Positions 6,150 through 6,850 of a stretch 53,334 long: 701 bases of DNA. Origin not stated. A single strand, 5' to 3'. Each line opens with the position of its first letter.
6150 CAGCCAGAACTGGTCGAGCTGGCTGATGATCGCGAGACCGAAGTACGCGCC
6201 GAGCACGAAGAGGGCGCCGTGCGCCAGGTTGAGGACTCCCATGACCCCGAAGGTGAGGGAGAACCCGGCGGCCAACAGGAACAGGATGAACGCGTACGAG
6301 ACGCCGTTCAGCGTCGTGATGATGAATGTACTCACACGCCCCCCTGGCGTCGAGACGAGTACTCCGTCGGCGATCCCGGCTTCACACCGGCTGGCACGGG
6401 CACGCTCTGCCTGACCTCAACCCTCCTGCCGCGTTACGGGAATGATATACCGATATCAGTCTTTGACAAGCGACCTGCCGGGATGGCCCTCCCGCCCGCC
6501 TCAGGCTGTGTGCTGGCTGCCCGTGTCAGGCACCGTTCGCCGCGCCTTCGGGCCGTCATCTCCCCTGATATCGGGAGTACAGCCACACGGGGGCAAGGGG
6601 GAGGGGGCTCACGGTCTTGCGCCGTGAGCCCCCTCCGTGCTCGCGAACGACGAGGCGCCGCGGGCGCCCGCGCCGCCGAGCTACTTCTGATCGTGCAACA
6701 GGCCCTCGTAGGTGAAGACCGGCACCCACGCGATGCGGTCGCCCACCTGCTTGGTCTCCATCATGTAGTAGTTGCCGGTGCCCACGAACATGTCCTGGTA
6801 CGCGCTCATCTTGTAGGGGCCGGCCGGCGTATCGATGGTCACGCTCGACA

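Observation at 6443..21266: Shared AT-rich palindrome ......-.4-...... at four promoter gaps defines a candidate IclR regulon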

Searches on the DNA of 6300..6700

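Call 39: search_rna_families(source=window, start=6300, end=6700, threshold=evalue, max_evalue=1)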
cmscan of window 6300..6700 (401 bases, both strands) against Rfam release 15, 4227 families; matches with E-value up to 1: 6.
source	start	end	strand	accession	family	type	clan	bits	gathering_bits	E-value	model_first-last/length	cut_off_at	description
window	6599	6637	+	RF03703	mir-3622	Gene; miRNA;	-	22.2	78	0.12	1-84/84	no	mir-3622 microRNA precursor family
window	6599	6637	-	RF03703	mir-3622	Gene; miRNA;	-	21.2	78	0.21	1-84/84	no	mir-3622 microRNA precursor family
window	6535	6654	+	RF02945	Corio-PBP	Gene; sRNA;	-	19.7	63.5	0.31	1-74/74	no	Corio-PBP RNA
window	6601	6635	+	RF03296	MIR8788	Gene; miRNA;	-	19.3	124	0.88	1-138/138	no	MIR8788 microRNA precursor family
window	6593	6644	+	RF03522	mir-4850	Gene; miRNA;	-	18.5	93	0.49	21-70/89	no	mir-4850 microRNA precursor family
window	6544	6655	-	RF01528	CC3513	Gene; sRNA;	-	16.5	40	0.95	1-176/176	no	caulobacter sRNA CC3513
